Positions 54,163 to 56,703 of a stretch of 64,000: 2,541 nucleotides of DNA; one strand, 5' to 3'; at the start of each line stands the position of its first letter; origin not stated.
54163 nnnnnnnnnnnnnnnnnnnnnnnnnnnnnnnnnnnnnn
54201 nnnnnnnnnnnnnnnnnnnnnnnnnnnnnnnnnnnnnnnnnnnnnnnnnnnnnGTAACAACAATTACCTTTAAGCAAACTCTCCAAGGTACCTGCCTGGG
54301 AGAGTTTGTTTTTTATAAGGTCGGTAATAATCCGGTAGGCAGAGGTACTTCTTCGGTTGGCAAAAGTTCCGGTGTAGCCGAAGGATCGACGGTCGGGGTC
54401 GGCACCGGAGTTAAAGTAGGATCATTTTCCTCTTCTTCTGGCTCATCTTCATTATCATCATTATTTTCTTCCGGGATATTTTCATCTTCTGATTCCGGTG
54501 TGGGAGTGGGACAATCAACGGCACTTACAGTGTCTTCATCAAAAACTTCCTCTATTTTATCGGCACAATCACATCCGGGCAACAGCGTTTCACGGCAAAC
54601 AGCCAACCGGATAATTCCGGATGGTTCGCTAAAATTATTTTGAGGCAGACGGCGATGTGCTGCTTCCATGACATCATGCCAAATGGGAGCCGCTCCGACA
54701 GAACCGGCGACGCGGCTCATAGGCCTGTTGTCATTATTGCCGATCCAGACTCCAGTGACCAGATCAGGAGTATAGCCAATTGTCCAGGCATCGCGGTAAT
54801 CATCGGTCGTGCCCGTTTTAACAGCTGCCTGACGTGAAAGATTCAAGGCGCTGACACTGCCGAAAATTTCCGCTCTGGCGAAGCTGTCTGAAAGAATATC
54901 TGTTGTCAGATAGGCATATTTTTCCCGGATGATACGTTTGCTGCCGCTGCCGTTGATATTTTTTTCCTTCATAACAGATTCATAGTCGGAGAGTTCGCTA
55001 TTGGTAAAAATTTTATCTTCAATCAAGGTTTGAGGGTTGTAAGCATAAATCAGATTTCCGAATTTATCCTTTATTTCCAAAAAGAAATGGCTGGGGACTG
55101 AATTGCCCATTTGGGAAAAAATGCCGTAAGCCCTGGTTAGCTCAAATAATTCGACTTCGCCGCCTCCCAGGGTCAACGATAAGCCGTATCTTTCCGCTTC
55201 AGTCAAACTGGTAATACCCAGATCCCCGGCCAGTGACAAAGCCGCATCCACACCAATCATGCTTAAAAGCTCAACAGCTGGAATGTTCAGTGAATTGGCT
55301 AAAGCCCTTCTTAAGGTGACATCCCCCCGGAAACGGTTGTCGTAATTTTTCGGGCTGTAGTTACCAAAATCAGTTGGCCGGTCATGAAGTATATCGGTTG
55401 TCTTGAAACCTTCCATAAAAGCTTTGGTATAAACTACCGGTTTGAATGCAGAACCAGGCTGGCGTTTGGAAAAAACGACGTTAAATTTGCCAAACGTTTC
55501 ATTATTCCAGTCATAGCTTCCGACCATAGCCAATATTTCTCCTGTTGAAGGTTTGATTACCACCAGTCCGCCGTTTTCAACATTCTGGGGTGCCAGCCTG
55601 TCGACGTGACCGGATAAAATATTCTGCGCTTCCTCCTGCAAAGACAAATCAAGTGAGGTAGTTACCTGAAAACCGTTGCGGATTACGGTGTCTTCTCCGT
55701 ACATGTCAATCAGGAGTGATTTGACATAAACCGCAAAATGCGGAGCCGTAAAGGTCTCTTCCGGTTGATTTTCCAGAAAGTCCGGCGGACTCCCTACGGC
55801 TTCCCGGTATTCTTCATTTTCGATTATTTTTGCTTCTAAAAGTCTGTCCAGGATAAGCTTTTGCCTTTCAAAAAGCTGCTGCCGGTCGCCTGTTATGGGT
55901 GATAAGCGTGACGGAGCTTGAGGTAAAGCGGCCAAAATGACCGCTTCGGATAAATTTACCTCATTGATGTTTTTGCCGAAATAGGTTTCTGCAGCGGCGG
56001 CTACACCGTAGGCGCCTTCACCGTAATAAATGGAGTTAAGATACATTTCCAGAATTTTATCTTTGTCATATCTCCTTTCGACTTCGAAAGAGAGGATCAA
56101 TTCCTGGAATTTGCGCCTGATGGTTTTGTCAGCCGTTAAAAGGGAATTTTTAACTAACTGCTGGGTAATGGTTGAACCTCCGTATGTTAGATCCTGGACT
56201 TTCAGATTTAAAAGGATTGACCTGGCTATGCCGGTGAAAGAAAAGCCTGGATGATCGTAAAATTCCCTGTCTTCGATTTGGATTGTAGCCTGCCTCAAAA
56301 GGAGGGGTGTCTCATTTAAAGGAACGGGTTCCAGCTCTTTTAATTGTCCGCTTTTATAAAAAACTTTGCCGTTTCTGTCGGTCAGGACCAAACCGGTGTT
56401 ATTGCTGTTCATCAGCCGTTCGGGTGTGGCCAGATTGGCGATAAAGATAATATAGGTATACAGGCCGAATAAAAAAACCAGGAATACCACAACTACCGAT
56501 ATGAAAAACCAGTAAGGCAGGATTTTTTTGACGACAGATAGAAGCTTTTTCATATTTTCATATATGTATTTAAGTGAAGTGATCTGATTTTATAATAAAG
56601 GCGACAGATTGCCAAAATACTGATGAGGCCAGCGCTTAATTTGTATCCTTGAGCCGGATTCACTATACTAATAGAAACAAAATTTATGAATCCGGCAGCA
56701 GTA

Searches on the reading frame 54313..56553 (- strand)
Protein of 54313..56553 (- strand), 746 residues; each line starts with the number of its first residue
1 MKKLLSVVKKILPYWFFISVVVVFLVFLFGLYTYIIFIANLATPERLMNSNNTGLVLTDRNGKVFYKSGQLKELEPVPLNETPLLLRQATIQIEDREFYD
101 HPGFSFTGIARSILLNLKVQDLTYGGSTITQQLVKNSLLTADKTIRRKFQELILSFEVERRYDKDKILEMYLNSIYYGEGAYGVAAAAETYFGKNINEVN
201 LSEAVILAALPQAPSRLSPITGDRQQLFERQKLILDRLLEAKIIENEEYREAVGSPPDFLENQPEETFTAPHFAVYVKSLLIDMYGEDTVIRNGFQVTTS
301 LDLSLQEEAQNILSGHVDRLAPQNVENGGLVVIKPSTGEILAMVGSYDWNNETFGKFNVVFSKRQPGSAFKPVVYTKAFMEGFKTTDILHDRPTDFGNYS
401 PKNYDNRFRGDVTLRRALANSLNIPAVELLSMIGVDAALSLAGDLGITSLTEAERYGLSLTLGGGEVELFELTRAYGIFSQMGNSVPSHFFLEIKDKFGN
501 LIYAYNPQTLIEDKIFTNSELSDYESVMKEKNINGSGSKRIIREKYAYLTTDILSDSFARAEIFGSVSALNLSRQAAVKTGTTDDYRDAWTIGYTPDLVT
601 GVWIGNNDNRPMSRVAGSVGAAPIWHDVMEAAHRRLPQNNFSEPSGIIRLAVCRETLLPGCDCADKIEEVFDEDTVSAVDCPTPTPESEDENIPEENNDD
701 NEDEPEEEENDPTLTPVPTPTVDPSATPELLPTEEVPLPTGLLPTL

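Call 42: find_encoding_contigs(protein=window:54313-56553:-, flank=10000, max_places=1)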
Protein window:54313-56553:- (746 aa): no gene with exactly this product is on record in the collection.

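Call 72: search_protein_families(library=pfam, proteins=[window:54313-56553:-], max_evalue=0.0001)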
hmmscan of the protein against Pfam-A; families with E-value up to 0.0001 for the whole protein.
window:54313-56553:- (746 aa): 2 families
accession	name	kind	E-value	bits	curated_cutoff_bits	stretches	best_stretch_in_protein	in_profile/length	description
PF00912.28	Transgly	-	8.4e-57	191.9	27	1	65-238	5-177/178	Transglycosylase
PF00905.27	Transpeptidase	-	1.4e-18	67.6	22.1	1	328-630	1-299/299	Penicillin binding protein transpeptidase domain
